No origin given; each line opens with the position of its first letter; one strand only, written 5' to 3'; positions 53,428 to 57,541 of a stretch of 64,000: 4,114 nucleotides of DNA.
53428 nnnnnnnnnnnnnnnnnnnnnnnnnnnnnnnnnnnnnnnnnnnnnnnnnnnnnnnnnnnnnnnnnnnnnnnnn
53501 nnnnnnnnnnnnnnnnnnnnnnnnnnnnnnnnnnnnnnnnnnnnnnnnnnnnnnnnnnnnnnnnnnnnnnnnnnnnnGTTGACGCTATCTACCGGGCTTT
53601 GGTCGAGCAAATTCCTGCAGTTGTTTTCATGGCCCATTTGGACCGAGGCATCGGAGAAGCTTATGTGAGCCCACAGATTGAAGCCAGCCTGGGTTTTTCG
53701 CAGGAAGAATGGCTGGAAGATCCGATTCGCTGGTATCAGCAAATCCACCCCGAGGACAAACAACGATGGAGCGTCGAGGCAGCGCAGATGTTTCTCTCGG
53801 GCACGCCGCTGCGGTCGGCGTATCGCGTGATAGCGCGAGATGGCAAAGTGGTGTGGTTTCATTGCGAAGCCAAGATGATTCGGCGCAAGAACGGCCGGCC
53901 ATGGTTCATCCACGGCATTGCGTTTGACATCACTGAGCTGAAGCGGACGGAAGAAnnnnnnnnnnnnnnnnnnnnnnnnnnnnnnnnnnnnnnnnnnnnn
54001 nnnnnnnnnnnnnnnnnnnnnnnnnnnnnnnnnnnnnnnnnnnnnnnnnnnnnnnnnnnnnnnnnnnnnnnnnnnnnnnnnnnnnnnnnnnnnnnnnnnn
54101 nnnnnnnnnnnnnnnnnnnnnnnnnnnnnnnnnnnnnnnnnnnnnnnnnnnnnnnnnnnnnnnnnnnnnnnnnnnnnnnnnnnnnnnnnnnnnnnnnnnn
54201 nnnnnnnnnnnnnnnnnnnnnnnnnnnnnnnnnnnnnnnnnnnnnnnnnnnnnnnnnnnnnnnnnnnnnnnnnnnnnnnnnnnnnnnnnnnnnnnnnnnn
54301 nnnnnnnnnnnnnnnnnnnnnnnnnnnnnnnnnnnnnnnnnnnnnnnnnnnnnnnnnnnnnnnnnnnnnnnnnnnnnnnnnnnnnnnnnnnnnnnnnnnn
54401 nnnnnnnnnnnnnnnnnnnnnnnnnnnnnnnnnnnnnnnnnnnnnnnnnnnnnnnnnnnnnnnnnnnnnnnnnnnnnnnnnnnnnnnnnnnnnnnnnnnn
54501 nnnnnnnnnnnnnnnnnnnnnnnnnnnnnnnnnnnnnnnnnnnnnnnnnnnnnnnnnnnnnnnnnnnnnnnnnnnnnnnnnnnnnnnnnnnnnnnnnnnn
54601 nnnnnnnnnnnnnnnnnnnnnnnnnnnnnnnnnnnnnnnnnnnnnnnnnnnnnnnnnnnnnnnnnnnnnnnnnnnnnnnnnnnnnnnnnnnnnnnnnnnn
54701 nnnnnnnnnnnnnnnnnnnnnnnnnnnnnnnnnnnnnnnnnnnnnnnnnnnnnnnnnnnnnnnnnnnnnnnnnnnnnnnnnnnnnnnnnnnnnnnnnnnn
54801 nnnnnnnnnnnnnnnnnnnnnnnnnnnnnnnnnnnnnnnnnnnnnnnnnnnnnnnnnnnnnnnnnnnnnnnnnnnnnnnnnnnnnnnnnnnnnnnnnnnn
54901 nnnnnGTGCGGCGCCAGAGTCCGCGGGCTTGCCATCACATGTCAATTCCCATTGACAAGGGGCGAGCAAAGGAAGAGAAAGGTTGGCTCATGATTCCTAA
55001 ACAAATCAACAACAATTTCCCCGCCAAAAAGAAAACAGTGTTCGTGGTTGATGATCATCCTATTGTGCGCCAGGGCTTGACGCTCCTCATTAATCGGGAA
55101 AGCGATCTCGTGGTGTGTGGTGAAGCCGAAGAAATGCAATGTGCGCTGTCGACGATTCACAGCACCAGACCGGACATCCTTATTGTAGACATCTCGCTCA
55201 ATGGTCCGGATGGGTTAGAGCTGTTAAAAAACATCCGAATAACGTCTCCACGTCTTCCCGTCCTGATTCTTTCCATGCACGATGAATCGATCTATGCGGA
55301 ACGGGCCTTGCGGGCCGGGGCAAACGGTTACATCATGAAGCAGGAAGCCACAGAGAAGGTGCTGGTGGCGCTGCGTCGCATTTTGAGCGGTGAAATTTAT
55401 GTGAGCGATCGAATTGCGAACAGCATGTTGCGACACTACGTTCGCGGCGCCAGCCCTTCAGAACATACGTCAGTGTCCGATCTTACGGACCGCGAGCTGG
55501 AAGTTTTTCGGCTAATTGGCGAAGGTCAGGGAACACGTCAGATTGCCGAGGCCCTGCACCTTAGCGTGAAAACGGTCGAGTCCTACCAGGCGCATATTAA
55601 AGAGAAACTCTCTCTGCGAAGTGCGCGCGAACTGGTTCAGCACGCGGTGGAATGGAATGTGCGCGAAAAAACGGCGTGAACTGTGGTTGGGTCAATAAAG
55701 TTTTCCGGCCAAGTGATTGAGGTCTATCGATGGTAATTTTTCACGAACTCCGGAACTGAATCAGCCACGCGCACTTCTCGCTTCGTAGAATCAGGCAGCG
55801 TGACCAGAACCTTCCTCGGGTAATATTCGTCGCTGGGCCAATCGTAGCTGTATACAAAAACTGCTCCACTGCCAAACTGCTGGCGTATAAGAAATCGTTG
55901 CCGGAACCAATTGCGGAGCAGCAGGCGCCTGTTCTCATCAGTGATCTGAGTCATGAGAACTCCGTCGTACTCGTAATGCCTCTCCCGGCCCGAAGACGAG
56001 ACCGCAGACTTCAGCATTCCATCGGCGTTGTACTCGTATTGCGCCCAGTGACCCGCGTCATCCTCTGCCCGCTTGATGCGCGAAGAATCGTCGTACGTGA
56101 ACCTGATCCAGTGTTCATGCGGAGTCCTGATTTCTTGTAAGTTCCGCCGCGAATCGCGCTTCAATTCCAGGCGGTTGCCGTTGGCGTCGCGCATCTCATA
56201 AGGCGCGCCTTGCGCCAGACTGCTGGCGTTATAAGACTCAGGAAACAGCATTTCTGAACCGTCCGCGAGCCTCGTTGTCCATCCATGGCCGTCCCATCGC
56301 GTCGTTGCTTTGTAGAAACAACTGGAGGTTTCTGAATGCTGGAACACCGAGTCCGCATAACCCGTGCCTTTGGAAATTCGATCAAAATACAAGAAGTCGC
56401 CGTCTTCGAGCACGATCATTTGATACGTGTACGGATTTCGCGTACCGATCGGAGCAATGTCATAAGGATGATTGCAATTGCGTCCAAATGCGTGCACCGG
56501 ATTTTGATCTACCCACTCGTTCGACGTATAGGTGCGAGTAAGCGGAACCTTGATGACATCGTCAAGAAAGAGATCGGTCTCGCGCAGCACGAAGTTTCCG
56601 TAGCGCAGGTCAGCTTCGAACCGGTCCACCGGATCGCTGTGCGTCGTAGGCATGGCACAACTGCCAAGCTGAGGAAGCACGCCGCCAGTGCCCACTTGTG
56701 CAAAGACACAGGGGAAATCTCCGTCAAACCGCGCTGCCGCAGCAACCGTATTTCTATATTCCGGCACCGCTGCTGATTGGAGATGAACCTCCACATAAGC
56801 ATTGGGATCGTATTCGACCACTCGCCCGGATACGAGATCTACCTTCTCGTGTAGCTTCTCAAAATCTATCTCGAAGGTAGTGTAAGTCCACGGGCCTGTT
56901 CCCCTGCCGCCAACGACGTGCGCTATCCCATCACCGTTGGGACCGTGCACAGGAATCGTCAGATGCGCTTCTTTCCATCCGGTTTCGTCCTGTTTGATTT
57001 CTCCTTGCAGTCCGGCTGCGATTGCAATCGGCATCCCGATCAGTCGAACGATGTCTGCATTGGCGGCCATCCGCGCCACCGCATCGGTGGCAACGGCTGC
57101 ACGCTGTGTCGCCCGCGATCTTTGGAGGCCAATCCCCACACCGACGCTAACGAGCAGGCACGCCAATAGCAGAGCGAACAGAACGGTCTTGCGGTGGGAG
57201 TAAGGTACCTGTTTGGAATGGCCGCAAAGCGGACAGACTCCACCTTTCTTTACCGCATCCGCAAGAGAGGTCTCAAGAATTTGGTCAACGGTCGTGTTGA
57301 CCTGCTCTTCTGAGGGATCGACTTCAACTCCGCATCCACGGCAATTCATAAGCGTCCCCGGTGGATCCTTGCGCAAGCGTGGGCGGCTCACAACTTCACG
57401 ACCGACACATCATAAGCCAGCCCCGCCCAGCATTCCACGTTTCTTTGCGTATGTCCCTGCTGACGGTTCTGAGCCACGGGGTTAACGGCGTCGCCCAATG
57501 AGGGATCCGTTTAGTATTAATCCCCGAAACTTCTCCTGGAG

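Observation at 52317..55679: Orphan [NiFe]-hydrogenase small-subunit homolog linked to a PAS histidine kinase and NarL-type regulator, with no catalytic subunit nearby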

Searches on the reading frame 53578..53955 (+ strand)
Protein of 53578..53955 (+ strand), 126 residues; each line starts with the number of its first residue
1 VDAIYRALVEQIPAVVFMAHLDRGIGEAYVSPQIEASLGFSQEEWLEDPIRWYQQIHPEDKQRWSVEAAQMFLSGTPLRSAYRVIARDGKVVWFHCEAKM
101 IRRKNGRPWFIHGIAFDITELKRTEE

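Call 41: find_related_loci(query=window:53578-53955:+, collection=metagenome_contigs, flank=5000)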
Query window:53578-53955:+ (126 aa) in metagenome_contigs; peptide patterns used: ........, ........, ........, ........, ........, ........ (x = any residue, [..] = any of these).
600 stretches matched a pattern (row limit reached: there are more); 530 encode a relative of the query (tblastn E <= 1e-3); the best 80 are kept; 80 distinct loci.
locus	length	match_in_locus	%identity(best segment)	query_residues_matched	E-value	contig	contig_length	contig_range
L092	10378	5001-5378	97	1-126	8e-85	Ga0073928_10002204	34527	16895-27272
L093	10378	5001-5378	96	1-126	1e-83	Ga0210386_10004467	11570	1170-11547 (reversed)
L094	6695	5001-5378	95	1-126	6e-83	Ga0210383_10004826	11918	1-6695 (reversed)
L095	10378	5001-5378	95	1-126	6e-83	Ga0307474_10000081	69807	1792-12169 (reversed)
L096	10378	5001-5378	95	1-126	1e-82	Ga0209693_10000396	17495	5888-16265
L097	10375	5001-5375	96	2-126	1e-82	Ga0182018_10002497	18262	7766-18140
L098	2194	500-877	96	1-126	4e-85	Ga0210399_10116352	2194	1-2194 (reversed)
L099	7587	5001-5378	95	1-126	1e-82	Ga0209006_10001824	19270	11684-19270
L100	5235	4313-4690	95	1-126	2e-82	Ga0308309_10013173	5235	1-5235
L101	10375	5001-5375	94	2-126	3e-82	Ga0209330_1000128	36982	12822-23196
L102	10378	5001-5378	93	1-126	8e-82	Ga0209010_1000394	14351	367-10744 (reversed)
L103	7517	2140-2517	94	1-126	2e-82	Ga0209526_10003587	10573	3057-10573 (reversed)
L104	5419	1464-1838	94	2-126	1e-81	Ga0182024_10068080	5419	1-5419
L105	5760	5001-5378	93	1-126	3e-81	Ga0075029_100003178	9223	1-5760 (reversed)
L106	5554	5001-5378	93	1-126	3e-81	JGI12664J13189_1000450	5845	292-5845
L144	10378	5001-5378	82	1-126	2e-74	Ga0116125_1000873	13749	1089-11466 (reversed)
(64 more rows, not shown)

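Call 61: find_homologous_proteins(query=L092:8627-9688:+, max_evalue=1e-100)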
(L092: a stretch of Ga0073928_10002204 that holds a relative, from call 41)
Query L092:8627-9688:+ (354 aa): 6992 proteins with E <= 1e-100 among 8000 candidates; the best 120 are listed.
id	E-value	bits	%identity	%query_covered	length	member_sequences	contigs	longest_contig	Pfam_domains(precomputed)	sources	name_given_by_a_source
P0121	3.5e-235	798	94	100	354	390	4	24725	PF01058.30,PF14720.12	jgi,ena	jgi:hydrogenase small subunit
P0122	5.0e-229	778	92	100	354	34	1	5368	PF01058.30,PF14720.12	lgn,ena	-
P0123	1.5e-227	773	90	100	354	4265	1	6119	PF01058.30,PF14720.12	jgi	jgi:hydrogenase small subunit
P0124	1.3e-223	760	91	99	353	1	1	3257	PF01058.30,PF14720.12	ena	-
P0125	4.6e-223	758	88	100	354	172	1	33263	PF01058.30,PF14720.12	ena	-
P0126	2.6e-222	756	88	100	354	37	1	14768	PF01058.30,PF14720.12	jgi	jgi:hydrogenase small subunit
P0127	2.9e-220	749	86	100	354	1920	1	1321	PF01058.30,PF14720.12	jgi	jgi:hydrogenase small subunit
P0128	3.0e-219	746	88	100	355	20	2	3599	PF01058.30,PF14720.12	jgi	jgi:hydrogenase small subunit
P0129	2.5e-218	743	88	100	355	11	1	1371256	PF01058.30,PF14720.12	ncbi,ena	-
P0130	2.6e-218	743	87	100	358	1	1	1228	PF01058.30,PF14720.12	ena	-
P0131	3.4e-218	742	89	99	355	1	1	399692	PF01058.30,PF14720.12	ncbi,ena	-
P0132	6.7e-218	741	86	100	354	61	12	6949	PF01058.30,PF14720.12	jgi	jgi:hydrogenase small subunit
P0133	7.4e-218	741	87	100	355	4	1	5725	PF01058.30,PF14720.12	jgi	jgi:hydrogenase small subunit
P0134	2.8e-217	739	85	100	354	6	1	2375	PF01058.30,PF14720.12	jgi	jgi:hydrogenase small subunit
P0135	8.0e-217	738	85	100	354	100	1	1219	PF01058.30,PF14720.12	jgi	jgi:hydrogenase small subunit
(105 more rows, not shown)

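Call 62: find_encoding_contigs(protein=P0121, flank=6000, max_places=6)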
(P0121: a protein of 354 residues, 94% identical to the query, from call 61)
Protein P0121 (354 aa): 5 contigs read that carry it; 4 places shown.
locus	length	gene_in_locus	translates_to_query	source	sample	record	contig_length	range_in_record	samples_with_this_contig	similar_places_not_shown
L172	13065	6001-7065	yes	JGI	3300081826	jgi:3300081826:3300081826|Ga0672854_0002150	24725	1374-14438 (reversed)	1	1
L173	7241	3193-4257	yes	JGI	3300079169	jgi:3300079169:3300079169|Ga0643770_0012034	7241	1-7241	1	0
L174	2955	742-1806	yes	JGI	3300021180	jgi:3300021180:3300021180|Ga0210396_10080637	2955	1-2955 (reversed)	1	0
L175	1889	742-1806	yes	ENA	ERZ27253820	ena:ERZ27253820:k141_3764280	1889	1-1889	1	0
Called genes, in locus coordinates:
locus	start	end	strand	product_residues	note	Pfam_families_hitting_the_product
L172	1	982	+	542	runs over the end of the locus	PF08447:PAS_3, PF00989:PAS, PF13188:PAS_8 (weak), PF08448:PAS_4, PF13426:PAS_9, PF08447:PAS_3 (weak), PF07730:HisKA_3, PF02518:HATPase_c, +1 more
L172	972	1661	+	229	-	PF00072:Response_reg, PF00196:GerE, PF08281:Sigma70_r4_2 (weak)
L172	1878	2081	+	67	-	-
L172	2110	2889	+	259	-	-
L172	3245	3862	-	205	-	-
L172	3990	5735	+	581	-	PF00486:Trans_reg_C, PF13431:TPR_17 (faint), PF07719:TPR_2 (faint), PF13181:TPR_8 (faint), PF00515:TPR_1 (faint), PF13424:TPR_12 (weak), PF13432:TPR_16 (weak), PF13414:TPR_11, +4 more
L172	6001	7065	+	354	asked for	PF01058:Oxidored_q6, PF14720:NiFe_hyd_SSU_C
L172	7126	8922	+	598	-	PF00374:NiFeSe_Hases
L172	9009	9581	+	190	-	PF01106:NifU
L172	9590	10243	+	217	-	PF19372:DUF5947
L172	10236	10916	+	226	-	PF19562:DUF6084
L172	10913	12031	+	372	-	-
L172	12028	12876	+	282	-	PF01750:HycI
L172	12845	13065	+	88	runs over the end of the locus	PF21833:DUF6893 (faint)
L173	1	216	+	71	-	?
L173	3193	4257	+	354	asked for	PF01058:Oxidored_q6, PF14720:NiFe_hyd_SSU_C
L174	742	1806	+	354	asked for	PF01058:Oxidored_q6, PF14720:NiFe_hyd_SSU_C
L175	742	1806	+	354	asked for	PF01058:Oxidored_q6, PF14720:NiFe_hyd_SSU_C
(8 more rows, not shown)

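Call 63: find_encoding_contigs(protein=P0122, flank=6000, max_places=4)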
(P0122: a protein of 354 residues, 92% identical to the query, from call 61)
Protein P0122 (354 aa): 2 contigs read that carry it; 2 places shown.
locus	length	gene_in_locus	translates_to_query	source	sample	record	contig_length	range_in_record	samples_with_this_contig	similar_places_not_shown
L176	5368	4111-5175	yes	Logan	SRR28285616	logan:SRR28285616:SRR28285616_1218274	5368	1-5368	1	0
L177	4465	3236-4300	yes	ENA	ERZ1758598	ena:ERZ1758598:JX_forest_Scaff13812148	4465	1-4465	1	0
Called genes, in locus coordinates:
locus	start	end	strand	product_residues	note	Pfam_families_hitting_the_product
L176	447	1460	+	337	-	PF01058:Oxidored_q6, PF14720:NiFe_hyd_SSU_C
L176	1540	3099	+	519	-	PF08447:PAS_3, PF00989:PAS, PF08448:PAS_4, PF13188:PAS_8 (weak), PF08447:PAS_3 (weak), PF13426:PAS_9, PF07730:HisKA_3, PF02518:HATPase_c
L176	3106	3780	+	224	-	PF00072:Response_reg, PF00196:GerE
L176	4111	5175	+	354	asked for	PF01058:Oxidored_q6, PF14720:NiFe_hyd_SSU_C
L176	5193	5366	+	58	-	?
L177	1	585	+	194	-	?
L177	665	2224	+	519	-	PF08447:PAS_3, PF00989:PAS, PF08448:PAS_4, PF13188:PAS_8 (weak), PF08447:PAS_3 (weak), PF13426:PAS_9, PF07730:HisKA_3, PF02518:HATPase_c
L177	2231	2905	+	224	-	PF00072:Response_reg, PF00196:GerE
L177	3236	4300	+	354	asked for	PF01058:Oxidored_q6, PF14720:NiFe_hyd_SSU_C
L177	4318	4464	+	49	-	?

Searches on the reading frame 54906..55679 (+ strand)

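Call 3: search_protein_families(library=pfam, proteins=[window:54906-55679:+], max_evalue=0.01)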
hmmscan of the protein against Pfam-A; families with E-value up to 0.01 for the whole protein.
window:54906-55679:+ (257 aa): 5 families
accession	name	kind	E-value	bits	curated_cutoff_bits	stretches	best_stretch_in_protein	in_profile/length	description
PF00072.30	Response_reg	-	8.4e-27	94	30.2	1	45-156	1-110/111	Response regulator receiver domain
PF00196.25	GerE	-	2.1e-16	59.7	23.5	1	192-247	2-57/57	Bacterial regulatory proteins, luxR family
PF08281.18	Sigma70_r4_2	-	3.7e-05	23.7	25.7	1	192-235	10-54/54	Sigma-70, region 4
PF02796.21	HTH_7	-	0.0048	17.4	23.8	0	198-224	12-38/45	Helix-turn-helix domain of resolvase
PF13384.12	HTH_23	-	0.0052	17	24.6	0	196-225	6-35/50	Homeodomain-like domain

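Call 4: search_protein_families(library=ncbifam, proteins=[window:54906-55679:+], max_evalue=0.01)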
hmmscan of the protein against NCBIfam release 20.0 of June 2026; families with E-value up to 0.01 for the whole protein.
window:54906-55679:+ (257 aa): 107 families (the best 25 are shown)
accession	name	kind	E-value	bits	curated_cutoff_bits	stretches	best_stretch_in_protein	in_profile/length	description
NF052445.1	RespRegMctR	equivalog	1.7e-42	145.1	300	1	44-250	3-202/205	two-component system response regulator MctR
NF007935.0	PRK10651.1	equivalog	2.1e-39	135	250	1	41-243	5-206/216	two-component system response regulator NarL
NF007403.0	PRK09935.1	equivalog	1.6e-37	129.2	271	1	41-249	2-206/210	fimbria biosynthesis transcriptional regulator FimZ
NF007018.1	PRK09483.1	equivalog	3.9e-37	128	280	1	44-252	3-208/217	UvrY/SirA/GacA family response regulator transcription factor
NF011896.0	PRK15369.1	equivalog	3.6e-36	124.8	242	1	42-249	3-206/211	two component system response regulator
NF047785.1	respo_reg_MadR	equivalog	8.4e-36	123.3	300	1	45-247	3-203/209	MadR family response regulator transcription factor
NF007419.0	PRK09958.1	equivalog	3.6e-29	101.8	251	1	45-247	3-198/204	acid-sensing system DNA-binding response regulator EvgA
NF007708.0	PRK10403.1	equivalog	2.7e-28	98.9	343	1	44-239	8-200/215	nitrate/nitrite response regulator protein NarP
NF007685.0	PRK10360.1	equivalog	1.8e-25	89.9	258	1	44-246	3-191/196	response regulator transcription factor UhpA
NF006900.1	PRK09390.1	equivalog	8.6e-21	74.4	255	1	41-248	3-198/203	response regulator FixJ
NF008098.0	PRK10840.1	equivalog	1.1e-18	67.5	235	1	44-237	5-195/216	response regulator transcription factor RcsB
NF041830.1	RR_TF_ErdR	exception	3e-18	66.3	390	1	45-239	4-197/213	response regulator transcription factor ErdR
NF001965.0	PRK00742.1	subfamily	2e-16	60.2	293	1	44-159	5-122/357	chemotaxis-specific protein-glutamate methyltransferase CheB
TIGR01818.1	ntrC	equivalog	8.5e-15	54.5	558.6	1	45-219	1-179/463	nitrogen regulation protein NR(I)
NF051870.1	NAssimRespRegNtrX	equivalog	1.5e-14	53.8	600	1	44-162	3-121/452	nitrogen assimilation response regulator NtrX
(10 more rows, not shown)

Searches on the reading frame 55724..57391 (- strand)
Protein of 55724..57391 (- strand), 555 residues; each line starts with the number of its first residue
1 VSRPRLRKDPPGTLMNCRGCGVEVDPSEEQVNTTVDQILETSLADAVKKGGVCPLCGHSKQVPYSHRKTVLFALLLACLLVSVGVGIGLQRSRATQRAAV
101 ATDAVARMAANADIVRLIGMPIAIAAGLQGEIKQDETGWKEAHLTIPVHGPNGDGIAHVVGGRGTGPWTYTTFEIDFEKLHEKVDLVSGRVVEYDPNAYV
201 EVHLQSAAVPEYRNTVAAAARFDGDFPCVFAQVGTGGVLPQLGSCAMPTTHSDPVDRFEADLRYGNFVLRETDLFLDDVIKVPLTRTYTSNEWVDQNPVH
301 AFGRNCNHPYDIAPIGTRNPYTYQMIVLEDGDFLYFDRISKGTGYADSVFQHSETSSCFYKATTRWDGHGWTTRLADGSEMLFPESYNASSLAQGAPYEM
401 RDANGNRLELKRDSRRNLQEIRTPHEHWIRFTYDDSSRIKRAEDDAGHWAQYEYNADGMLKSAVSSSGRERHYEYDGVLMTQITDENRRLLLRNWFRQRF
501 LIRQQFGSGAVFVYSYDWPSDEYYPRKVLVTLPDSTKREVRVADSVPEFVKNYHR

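Call 3: search_protein_families(library=pfam, proteins=[window:55724-57391:-], max_evalue=0.01)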
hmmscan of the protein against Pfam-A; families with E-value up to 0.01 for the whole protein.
window:55724-57391:- (555 aa): 3 families
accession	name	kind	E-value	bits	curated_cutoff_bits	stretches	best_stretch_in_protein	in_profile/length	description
PF20148.4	DUF6531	-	1.2e-06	29.1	24.1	1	264-313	8-53/74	Domain of unknown function (DUF6531)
PF08695.16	Coa1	-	3.9e-05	23.8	22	1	83-187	11-116/117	Cytochrome oxidase complex assembly protein 1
PF05593.20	RHS_repeat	-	0.00013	22.7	22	1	454-487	1-35/38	RHS Repeat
